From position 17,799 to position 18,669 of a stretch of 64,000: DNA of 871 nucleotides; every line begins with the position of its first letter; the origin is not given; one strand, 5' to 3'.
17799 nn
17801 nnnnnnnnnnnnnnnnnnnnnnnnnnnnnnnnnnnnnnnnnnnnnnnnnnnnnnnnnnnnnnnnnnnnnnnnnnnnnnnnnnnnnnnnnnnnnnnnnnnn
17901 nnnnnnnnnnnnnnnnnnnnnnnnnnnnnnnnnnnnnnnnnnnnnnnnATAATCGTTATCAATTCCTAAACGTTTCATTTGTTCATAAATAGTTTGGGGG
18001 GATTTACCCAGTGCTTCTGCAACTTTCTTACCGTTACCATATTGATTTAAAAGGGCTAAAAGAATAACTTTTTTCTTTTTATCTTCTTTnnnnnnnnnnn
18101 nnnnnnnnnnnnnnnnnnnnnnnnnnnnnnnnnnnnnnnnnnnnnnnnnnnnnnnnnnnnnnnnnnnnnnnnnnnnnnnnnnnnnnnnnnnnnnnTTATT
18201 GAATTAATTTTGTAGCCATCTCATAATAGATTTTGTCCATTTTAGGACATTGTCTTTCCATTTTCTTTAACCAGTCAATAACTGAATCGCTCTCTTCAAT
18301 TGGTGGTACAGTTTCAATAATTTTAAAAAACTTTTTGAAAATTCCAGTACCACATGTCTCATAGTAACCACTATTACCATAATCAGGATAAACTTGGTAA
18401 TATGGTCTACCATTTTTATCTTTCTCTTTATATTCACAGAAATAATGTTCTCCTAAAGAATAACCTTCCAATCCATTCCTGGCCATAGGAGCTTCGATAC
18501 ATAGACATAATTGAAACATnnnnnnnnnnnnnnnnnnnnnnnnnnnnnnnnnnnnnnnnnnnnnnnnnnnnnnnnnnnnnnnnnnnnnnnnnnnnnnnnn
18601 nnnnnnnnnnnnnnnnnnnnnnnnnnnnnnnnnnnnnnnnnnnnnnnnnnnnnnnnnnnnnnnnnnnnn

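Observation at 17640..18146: Regulator built from three tandem Fis-type-like HTH units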

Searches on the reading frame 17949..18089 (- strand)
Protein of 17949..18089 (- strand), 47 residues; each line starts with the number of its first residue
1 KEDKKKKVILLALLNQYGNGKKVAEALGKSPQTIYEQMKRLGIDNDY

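Call 57: search_solved_structures(query=A5, max_evalue=0.1, show_alignments=2)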
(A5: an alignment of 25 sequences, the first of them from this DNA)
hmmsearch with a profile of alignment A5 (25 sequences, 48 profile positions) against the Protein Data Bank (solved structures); distinct sequences matched with E-value up to 0.1: 2.
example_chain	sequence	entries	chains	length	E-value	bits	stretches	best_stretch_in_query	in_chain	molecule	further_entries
2hin_A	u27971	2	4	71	0.02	17.7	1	12-45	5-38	Repressor protein | Gp39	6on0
4l5e_A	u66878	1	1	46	0.065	16.1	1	6-43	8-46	Transcriptional regulator (NtrC family)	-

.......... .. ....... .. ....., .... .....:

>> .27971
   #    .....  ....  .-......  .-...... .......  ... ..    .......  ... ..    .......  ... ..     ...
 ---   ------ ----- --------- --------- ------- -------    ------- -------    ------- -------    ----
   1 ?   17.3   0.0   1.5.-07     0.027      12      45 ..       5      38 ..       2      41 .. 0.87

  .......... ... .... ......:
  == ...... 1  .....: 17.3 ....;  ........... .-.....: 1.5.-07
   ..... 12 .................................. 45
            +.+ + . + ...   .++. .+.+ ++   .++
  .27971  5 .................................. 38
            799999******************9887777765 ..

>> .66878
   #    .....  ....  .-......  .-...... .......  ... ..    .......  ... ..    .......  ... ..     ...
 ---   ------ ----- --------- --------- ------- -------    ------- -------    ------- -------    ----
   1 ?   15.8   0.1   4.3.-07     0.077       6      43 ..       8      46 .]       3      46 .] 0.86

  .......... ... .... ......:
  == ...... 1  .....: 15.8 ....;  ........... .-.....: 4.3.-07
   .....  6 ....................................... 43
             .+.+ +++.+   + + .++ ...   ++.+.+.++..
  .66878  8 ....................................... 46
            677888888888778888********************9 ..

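Call 98: search_protein_families(library=pfam, proteins=[window:17949-18089:-], max_evalue=0.1)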
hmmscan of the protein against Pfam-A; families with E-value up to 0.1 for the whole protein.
seq(47 aa): 13 families
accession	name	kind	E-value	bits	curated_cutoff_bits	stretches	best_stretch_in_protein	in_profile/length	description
PF18024.7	HTH_50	-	4.9e-06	26.6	27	1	7-43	13-49/50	Helix-turn-helix domain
PF02954.25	HTH_8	-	6.2e-05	23.1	22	1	6-41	7-42/42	Bacterial regulatory protein, Fis family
PF13384.12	HTH_23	-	0.0019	18.4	24.6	1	6-40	6-40/50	Homeodomain-like domain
PF13551.12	HTH_29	-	0.0046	17.5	28.1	1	7-40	2-35/64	Winged helix-turn helix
PF13556.12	HTH_30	-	0.0064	16.7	27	1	10-41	5-36/59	PucR C-terminal helix-turn-helix domain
PF13309.12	HTH_22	-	0.0083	16.6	29.6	1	20-37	44-61/63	HTH domain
PF13412.12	HTH_24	-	0.0094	16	21.9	1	21-41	21-41/48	Winged helix-turn-helix DNA-binding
PF13518.12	HTH_28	-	0.02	15.4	25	1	5-36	2-31/52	Helix-turn-helix domain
PF13936.12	HTH_38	-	0.021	15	27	1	21-40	24-43/44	Helix-turn-helix domain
PF08279.18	HTH_11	-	0.047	14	25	1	9-41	5-39/55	HTH domain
PF00126.33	HTH_1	-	0.076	13.4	26.6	1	13-41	9-37/60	Bacterial regulatory helix-turn-helix protein, lysR family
PF01978.25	TrmB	-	0.08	13.2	25.6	1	11-41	15-46/68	Sugar-specific transcriptional regulator TrmB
PF02861.25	Clp_N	-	0.083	13.5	20.7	0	9-37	18-47/53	Clp amino terminal domain, pathogenicity island component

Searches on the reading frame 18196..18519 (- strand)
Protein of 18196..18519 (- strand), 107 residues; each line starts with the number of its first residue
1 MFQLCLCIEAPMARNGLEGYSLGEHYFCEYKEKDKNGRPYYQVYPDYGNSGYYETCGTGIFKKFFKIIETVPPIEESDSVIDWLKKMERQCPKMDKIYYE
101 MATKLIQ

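Call 21: search_protein_families(library=pfam, proteins=[window:18196-18519:-], max_evalue=0.01)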
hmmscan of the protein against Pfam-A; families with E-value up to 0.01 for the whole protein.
window:18196-18519:- (107 aa): 0 families

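Call 90: search_protein_families(library=padloc, proteins=[window:18196-18519:-], max_evalue=0.001)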
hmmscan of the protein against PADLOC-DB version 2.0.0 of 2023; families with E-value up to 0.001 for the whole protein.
window:18196-18519:- (107 aa): 0 families
